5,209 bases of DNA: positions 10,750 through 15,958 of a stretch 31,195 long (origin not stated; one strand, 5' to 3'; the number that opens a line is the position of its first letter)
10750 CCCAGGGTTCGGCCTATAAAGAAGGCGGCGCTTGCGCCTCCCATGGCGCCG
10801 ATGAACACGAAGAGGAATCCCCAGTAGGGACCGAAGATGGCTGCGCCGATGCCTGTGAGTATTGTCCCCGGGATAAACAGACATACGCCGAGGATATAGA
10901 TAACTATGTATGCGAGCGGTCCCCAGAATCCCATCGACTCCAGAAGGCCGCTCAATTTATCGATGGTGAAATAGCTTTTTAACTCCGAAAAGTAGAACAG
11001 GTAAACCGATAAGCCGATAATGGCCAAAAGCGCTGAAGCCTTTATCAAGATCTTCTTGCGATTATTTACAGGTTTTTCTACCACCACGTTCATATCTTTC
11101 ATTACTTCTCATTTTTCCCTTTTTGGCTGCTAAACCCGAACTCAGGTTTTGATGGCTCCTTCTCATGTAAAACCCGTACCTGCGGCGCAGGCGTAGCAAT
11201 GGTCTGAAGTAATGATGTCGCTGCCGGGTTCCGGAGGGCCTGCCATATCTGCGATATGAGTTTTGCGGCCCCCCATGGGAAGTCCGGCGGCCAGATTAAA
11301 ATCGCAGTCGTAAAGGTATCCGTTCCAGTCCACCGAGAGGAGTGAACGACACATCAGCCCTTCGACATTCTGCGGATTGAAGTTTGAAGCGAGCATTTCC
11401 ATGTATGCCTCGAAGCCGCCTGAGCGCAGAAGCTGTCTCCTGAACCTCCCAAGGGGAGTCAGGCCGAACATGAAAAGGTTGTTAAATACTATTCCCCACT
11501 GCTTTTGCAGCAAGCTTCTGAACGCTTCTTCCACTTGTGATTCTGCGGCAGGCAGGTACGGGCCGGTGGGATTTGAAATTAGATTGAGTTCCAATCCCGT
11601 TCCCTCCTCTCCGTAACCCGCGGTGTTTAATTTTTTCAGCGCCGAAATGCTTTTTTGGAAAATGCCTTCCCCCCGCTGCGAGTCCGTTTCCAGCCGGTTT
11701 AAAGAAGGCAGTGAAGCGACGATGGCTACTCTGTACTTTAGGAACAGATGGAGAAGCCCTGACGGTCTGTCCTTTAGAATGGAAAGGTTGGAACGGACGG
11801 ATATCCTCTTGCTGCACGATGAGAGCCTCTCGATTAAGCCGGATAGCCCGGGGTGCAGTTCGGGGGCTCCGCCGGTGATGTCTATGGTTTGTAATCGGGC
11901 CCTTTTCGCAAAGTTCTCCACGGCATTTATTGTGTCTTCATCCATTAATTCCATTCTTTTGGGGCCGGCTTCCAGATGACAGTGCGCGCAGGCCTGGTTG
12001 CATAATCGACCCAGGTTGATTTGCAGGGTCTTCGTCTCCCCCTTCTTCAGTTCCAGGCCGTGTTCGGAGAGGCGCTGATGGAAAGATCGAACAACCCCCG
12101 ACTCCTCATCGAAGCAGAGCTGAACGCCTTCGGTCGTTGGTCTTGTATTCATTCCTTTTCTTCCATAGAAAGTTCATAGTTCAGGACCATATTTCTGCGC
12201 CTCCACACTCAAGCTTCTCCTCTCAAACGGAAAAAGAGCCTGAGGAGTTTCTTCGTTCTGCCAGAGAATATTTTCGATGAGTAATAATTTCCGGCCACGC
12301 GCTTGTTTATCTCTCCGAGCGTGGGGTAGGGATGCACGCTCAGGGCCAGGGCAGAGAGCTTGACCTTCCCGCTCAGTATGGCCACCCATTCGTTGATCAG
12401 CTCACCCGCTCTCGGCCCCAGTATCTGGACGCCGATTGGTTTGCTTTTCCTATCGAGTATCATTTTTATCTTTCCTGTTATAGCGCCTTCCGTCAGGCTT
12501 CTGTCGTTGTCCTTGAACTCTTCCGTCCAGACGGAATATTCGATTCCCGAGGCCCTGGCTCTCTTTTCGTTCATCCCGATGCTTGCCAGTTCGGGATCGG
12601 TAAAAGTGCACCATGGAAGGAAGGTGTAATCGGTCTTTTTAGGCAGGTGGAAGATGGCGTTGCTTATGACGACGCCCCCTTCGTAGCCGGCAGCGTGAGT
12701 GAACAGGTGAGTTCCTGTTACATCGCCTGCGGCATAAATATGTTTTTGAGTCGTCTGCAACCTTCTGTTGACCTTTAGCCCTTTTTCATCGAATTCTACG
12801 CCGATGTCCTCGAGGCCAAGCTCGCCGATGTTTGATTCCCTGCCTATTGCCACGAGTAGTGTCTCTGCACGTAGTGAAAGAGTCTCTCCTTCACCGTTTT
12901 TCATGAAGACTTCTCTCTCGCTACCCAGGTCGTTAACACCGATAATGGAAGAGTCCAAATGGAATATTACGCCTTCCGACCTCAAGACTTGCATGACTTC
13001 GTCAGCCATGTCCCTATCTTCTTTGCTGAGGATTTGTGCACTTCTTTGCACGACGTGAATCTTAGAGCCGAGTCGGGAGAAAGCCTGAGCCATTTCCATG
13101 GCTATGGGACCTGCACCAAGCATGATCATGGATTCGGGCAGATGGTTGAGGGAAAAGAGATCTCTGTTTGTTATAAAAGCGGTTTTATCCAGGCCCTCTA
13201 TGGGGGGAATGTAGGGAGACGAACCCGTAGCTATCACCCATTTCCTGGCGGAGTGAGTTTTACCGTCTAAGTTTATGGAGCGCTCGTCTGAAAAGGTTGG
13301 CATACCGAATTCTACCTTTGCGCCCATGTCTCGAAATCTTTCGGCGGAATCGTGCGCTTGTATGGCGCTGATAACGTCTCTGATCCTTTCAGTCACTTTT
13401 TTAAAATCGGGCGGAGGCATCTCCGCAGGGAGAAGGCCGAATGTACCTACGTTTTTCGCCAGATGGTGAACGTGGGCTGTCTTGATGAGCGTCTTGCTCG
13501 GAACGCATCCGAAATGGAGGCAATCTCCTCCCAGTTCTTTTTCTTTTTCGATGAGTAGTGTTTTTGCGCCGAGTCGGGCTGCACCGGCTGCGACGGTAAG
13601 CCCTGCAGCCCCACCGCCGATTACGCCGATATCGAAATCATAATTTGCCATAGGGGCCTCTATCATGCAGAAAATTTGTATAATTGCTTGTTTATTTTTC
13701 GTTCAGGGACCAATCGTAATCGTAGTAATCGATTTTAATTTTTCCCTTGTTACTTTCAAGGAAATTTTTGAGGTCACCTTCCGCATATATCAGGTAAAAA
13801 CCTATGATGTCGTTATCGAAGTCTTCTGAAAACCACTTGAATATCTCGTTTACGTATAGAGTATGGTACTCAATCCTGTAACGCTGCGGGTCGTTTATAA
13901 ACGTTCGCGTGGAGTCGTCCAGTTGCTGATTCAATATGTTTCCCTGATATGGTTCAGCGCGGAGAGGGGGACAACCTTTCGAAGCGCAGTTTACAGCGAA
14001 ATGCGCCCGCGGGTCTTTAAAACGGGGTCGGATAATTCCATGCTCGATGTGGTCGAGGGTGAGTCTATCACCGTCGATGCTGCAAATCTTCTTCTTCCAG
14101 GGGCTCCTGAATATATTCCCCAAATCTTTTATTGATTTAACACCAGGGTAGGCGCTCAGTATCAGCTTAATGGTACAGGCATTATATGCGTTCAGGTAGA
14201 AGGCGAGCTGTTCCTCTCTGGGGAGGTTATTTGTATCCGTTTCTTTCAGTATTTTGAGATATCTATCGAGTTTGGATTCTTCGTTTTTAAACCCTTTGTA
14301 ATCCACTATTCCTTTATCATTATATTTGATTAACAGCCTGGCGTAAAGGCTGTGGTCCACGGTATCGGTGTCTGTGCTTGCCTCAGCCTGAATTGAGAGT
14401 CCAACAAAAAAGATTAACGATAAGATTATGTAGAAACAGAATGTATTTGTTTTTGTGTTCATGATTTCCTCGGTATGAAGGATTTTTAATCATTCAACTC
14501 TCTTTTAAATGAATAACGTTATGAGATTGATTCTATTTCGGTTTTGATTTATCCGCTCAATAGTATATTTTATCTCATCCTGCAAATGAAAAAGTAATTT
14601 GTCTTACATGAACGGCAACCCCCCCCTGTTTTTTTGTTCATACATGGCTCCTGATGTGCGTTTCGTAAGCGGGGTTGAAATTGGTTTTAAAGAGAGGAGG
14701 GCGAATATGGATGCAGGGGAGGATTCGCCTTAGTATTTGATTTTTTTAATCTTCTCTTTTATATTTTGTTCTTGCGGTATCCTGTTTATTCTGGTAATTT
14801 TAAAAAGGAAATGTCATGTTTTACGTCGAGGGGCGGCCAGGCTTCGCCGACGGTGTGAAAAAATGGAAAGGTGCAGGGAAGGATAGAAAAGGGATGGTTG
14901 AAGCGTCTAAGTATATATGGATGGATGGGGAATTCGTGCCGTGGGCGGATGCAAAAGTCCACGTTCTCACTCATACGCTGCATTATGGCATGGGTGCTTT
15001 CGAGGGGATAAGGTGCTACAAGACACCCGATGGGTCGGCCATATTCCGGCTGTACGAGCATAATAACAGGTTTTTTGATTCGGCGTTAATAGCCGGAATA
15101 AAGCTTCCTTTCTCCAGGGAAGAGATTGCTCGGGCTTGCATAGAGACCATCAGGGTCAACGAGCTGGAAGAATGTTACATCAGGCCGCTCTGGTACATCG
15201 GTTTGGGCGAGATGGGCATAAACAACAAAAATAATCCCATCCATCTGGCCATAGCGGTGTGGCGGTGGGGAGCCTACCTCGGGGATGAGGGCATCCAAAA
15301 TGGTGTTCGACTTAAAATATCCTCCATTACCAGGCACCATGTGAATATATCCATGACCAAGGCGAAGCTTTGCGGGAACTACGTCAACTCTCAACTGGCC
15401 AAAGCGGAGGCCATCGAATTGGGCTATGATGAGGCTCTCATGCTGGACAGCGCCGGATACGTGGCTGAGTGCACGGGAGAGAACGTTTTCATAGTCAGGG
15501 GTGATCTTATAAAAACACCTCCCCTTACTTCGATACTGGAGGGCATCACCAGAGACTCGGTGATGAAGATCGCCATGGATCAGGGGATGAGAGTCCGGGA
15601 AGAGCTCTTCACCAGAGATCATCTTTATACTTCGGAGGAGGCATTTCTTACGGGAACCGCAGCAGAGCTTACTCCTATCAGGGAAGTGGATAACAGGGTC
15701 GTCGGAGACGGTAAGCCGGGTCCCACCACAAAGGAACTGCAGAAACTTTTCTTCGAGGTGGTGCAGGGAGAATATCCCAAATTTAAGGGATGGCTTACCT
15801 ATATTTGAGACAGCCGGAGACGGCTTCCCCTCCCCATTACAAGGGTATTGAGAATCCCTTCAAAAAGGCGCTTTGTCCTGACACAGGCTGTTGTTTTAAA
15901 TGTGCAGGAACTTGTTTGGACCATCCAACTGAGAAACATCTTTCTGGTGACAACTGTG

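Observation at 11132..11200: Hidden selenocysteine at the C-terminus of the ArsS-like radical SAM protein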

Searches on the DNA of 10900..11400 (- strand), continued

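Call 35: search_with_rna_model(model_id=R1, sources=[window, L001, L002, L003, L004, L006, L007, L008, L009, L010, L012, L013, L015, L081, L082, L083, L084, L085, L086, L087, L088, L089, L090, L091, L092, L093, L094, L095, L096, L097, L098, L099, L100, L101, L102, L103, L104, L105, L106, L107, L108, L109, L110, L111, L112, L113, L114, L115, L116, L117, L118, L119, L120, L121, L122, L123, L124, L125, L126, L127, L128, L129, L130, L131, L132, L133, L134, L135, L136, L137, L138, L139, L140, L141, L142, L143, L144, L145, L146, L147, L148, L149, L150, L151, L152], max_evalue=0.01, make_alignment=true)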
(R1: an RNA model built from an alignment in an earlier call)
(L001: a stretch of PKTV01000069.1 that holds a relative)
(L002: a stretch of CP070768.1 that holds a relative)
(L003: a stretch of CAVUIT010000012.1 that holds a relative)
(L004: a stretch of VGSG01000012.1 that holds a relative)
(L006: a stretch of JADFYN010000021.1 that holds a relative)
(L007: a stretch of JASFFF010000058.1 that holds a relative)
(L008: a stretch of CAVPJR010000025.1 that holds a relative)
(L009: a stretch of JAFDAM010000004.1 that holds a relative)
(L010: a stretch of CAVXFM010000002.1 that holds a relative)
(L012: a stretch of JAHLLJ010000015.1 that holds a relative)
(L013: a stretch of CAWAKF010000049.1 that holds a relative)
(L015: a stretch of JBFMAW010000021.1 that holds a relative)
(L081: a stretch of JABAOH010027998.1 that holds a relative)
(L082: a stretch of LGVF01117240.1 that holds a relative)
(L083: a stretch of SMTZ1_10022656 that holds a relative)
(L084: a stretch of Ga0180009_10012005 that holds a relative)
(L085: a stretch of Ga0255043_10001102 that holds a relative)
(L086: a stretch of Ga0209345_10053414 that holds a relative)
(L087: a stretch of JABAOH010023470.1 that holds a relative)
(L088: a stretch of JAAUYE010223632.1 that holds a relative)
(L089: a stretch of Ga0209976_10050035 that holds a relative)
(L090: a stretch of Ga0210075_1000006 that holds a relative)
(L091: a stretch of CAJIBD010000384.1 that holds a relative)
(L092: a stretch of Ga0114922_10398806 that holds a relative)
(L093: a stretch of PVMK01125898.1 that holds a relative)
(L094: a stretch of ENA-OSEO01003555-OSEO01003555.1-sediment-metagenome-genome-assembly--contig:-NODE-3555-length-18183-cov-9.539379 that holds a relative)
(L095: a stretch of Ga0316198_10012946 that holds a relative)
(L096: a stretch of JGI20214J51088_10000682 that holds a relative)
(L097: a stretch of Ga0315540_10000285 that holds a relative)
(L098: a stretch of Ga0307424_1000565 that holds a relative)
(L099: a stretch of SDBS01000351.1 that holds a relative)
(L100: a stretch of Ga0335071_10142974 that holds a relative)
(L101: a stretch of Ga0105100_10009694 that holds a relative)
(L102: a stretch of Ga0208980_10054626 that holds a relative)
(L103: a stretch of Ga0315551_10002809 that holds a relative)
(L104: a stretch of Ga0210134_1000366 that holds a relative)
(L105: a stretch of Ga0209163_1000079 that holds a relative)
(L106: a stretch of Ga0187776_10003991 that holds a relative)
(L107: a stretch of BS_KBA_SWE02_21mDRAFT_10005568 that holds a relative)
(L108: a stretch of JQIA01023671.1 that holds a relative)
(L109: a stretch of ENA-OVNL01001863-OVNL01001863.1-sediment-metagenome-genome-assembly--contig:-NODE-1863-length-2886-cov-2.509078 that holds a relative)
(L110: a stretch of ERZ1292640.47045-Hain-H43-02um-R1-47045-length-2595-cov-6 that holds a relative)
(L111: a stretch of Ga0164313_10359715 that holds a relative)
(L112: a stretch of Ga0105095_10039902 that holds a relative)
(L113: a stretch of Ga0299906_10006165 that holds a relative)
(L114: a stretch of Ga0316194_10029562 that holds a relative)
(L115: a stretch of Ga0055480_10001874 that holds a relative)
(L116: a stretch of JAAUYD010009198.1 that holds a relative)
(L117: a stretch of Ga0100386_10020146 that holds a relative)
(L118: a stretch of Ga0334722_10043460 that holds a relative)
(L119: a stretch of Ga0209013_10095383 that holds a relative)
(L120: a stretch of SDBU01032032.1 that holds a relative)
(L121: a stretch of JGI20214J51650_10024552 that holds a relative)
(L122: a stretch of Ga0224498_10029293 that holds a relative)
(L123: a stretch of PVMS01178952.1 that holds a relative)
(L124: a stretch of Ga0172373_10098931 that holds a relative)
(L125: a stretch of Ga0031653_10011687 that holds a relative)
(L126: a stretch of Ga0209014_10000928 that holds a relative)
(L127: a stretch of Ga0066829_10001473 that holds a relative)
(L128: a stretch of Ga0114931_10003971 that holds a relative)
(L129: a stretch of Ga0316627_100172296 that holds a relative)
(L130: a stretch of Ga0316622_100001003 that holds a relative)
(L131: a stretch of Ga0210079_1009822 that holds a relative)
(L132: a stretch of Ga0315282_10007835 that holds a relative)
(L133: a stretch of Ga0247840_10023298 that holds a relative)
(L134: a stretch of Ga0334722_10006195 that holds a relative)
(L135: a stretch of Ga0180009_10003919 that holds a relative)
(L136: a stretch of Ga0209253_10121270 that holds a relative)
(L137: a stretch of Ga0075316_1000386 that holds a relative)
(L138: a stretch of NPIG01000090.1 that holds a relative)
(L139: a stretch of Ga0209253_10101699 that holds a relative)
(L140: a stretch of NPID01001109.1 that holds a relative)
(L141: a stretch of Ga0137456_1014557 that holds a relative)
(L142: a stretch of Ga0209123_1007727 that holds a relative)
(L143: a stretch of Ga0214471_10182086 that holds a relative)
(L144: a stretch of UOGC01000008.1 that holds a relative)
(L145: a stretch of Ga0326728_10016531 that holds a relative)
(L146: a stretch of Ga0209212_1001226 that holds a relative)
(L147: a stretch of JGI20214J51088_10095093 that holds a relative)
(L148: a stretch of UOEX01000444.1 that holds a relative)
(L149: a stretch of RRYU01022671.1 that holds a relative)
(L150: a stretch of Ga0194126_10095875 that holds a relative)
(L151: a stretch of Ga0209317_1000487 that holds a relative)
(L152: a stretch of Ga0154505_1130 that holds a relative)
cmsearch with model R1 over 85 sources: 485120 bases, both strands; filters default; matches with E-value up to 0.01: 71.
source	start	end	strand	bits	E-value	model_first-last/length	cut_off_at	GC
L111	1167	1204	+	51.9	2.4e-17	1-38/38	no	0.58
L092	1104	1141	+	50.9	5.9e-17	1-38/38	no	0.53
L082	2346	2383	+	49.7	1.7e-16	1-38/38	no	0.53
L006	6904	6941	+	49.3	2.3e-16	1-38/38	no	0.55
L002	6970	7007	+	49.2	2.6e-16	1-38/38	no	0.53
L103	3922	3959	+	49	3.1e-16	1-38/38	no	0.47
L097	3931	3968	+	48.6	4.7e-16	1-38/38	no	0.66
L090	3946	3983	+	48.1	6.8e-16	1-38/38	no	0.5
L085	3943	3980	+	47.9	8.4e-16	1-38/38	no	0.61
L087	2087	2124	+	47.9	8.7e-16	1-38/38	no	0.5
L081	3931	3968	+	47.6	1.1e-15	1-38/38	no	0.58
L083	3946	3983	+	47.6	1.1e-15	1-38/38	no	0.61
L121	1233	1270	+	47.2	1.6e-15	1-38/38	no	0.58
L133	3931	3968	+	47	1.8e-15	1-38/38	no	0.63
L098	3931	3968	+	46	4.8e-15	1-38/38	no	0.5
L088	1125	1162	+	45.6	6.3e-15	1-38/38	no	0.58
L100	1424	1461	+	44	2.9e-14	1-38/38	no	0.42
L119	1494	1531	+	43.7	3.5e-14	1-38/38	no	0.5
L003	6940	6977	+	42.8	8.2e-14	1-38/38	no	0.58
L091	1858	1895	+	42.5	1.1e-13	1-38/38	no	0.58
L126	3940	3977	+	42.3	1.2e-13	1-38/38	no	0.68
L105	3928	3965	+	41.6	2.4e-13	1-38/38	no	0.68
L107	1907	1944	+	41.4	2.8e-13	1-38/38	no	0.58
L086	1766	1803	+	41.1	3.7e-13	1-38/38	no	0.45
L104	3305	3342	+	40.6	6e-13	1-38/38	no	0.61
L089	1815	1853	+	37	1.5e-11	1-38/38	no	0.64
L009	6931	6968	+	36.6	2.2e-11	1-38/38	no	0.47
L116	3708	3746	+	34.8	1e-10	1-38/38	no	0.62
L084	3991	4031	+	34.7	1.1e-10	1-38/38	no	0.44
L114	1709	1747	+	34.6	1.3e-10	1-38/38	no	0.67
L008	6922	6960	+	34.3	1.6e-10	1-38/38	no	0.67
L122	1413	1451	+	31.9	1.4e-09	1-38/38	no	0.44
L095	3304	3342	+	31.8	1.6e-09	1-38/38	no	0.54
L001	1617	1655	+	31.6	1.7e-09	1-38/38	no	0.51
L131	1525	1563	+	31.3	2.4e-09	1-38/38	no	0.64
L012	6931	6968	+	30.4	5.4e-09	1-38/38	no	0.58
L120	3240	3278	+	30.3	5.7e-09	1-38/38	no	0.56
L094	3943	3981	+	28.8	2.2e-08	1-38/38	no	0.51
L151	3922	3957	+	28.2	3.7e-08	1-38/38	no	0.56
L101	1546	1589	+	28.2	3.8e-08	1-38/38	no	0.57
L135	3943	3981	+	27.5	7e-08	1-38/38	no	0.56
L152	2305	2341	+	27.3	8.4e-08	1-38/38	no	0.57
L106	2460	2499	+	26.7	1.5e-07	1-38/38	no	0.73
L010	6922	6960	+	26.6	1.6e-07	1-38/38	no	0.59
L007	5033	5071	+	26.5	1.7e-07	1-38/38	no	0.64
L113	3982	4018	+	25.3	5.2e-07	1-38/38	no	0.65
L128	3952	3990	+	24.7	8.5e-07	1-38/38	no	0.59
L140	3931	3967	+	23.8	1.9e-06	1-38/38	no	0.62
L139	1207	1243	+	23.3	3e-06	1-38/38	no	0.7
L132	3925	3957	+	22.9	4.2e-06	1-38/38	no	0.7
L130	3979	4015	+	22.8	4.7e-06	1-38/38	no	0.68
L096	3931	3968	+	22.6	5.8e-06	1-38/38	no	0.63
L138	3922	3958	+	22.5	6.2e-06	1-38/38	no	0.62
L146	3940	3976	+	22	9.9e-06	1-38/38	no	0.59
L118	2117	2153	+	21.4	1.7e-05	1-38/38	no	0.76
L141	883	919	+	21.4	1.7e-05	1-38/38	no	0.76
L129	1502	1538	+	21.3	1.9e-05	1-38/38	no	0.76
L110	2146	2182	+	21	2.5e-05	1-38/38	no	0.78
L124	1162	1202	+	20.9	2.6e-05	1-38/38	no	0.78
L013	6976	7014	+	20.8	2.8e-05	1-38/38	no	0.56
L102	924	961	+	20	6.1e-05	1-38/38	no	0.61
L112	2441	2477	+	19.5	9.2e-05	1-38/38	no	0.73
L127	3952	3990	+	19.2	0.00012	1-38/38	no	0.54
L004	6934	6965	+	19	0.00015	1-38/38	no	0.72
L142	2081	2115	+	17.4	0.00061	1-38/38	no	0.54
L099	3943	3981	+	17.4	0.00062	1-38/38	no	0.64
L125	1800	1836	+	16.9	0.00096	1-38/38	no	0.76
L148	1595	1633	+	15.7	0.0027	1-38/38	no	0.56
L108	1604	1631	+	15.5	0.0032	1-38/38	no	0.57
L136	1822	1858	+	14.4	0.0086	1-38/38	no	0.81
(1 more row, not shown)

Alignment A5: 71 matches aligned to the model, 59 columns, each read 5' to 3' on its own strand. Consensus structure (alignment columns), stored with it:
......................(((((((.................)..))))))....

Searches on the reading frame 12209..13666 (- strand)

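Call 11: search_protein_families(library=pfam, proteins=[window:12209-13666:-], max_evalue=0.00001)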
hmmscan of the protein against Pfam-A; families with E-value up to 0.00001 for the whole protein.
window:12209-13666:- (485 aa): 9 families
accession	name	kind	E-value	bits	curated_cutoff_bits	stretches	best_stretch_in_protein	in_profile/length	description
PF07992.20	Pyr_redox_2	-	5.9e-57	193.7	26.1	1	12-330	2-291/291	Pyridine nucleotide-disulphide oxidoreductase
PF02852.28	Pyr_redox_dim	-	2.7e-24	85.9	25.3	1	351-453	2-105/110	Pyridine nucleotide-disulphide oxidoreductase, dimerisation domain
PF00070.33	Pyr_redox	-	5.6e-21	75.3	22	1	180-249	2-71/82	Pyridine nucleotide-disulphide oxidoreductase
PF13738.12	Pyr_redox_3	-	3.5e-10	40.1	30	0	130-314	115-305/305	Pyridine nucleotide-disulphide oxidoreductase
PF01134.28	GIDA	-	3.8e-09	36.5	22.1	1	12-70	1-56/391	Glucose inhibited division protein A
PF12831.13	FAD_oxidored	-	1.9e-08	34.5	27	1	12-48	1-37/416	FAD dependent oxidoreductase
PF13450.12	NAD_binding_8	-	2.4e-08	34.6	21.9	1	15-50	1-36/68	NAD(P)-binding Rossmann-like domain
PF03486.20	HI0933_like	-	3.9e-07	30.2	50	0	12-47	2-37/244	HI0933-like protein Rossmann domain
PF01266.30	DAO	-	5e-06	26.7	27.9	0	12-46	1-35/353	FAD dependent oxidoreductase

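Call 14: search_protein_families(library=ncbifam, proteins=[window:12209-13666:-], max_evalue=1e-10)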
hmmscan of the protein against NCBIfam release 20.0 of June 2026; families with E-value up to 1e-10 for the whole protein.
window:12209-13666:- (485 aa): 40 families (the best 25 are shown)
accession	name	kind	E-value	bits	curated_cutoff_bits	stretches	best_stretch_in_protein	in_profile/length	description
NF004991.0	PRK06370.1-3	subfamily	1.1e-137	459.7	620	1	5-481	30-506/509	FAD-containing oxidoreductase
TIGR02053.1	MerA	equivalog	9.9e-107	357.8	454.45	1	12-461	2-453/465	mercury(II) reductase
TIGR01350.1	lipoamide_DH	equivalog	7.6e-105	351.3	408.8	1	11-465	2-458/461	dihydrolipoyl dehydrogenase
NF004947.0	PRK06292.2-5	equivalog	3.2e-86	290.1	592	1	10-470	3-467/474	dihydrolipoyl dehydrogenase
NF004992.0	PRK06370.1-4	equivalog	7.5e-82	275.2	629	1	10-456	4-450/459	FAD-containing oxidoreductase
NF004946.0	PRK06292.2-4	subfamily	8.9e-81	272.1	634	1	10-464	3-473/487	dihydrolipoyl dehydrogenase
NF003585.0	PRK05249.1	equivalog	1.5e-79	267.8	465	1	7-458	3-454/464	Si-specific NAD(P)(+) transhydrogenase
NF004943.0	PRK06292.2-1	equivalog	7.3e-78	262.4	432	1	10-458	3-452/456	dihydrolipoyl dehydrogenase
NF004776.0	PRK06116.1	equivalog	4.7e-76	256.6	480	1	8-437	2-430/450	glutathione-disulfide reductase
NF010311.1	PRK13748.1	subfamily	1.2e-72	245.6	600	1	10-458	97-545/560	mercury(II) reductase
NF004945.0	PRK06292.2-3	equivalog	5.8e-72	243.1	494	1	11-452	4-443/457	dihydrolipoyl dehydrogenase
NF004939.0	PRK06292.1-1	equivalog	1.5e-69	234.9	435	1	7-423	2-420/476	dihydrolipoyl dehydrogenase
NF005884.0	PRK07846.1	equivalog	3.1e-69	233.8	501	1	10-450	3-440/454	mycothione reductase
NF004944.0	PRK06292.2-2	equivalog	9.2e-66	222.4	619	1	10-457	3-448/460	dihydrolipoyl dehydrogenase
NF004990.0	PRK06370.1-1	equivalog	4.4e-65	220.1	842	1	10-453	4-447/459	FAD-containing oxidoreductase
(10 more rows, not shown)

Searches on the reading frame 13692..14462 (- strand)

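Call 11: search_protein_families(library=pfam, proteins=[window:13692-14462:-], max_evalue=0.00001)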
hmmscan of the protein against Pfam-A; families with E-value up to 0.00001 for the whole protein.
window:13692-14462:- (256 aa): 1 family
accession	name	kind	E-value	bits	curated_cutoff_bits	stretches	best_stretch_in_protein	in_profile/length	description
PF04784.19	DUF547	-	7.5e-28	97.5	27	1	78-189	2-125/125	Protein of unknown function, DUF547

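Call 14: search_protein_families(library=ncbifam, proteins=[window:13692-14462:-], max_evalue=1e-10)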
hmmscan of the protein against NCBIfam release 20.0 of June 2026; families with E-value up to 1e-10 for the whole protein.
window:13692-14462:- (256 aa): 0 families

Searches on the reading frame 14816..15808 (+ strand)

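Call 11: search_protein_families(library=pfam, proteins=[window:14816-15808:+], max_evalue=0.00001)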
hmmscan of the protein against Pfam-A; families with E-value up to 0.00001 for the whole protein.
window:14816-15808:+ (330 aa): 1 family
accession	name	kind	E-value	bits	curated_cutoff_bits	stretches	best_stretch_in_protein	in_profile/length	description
PF01063.24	Aminotran_4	-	4e-49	167.9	28.5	1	60-291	1-223/223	Amino-transferase class IV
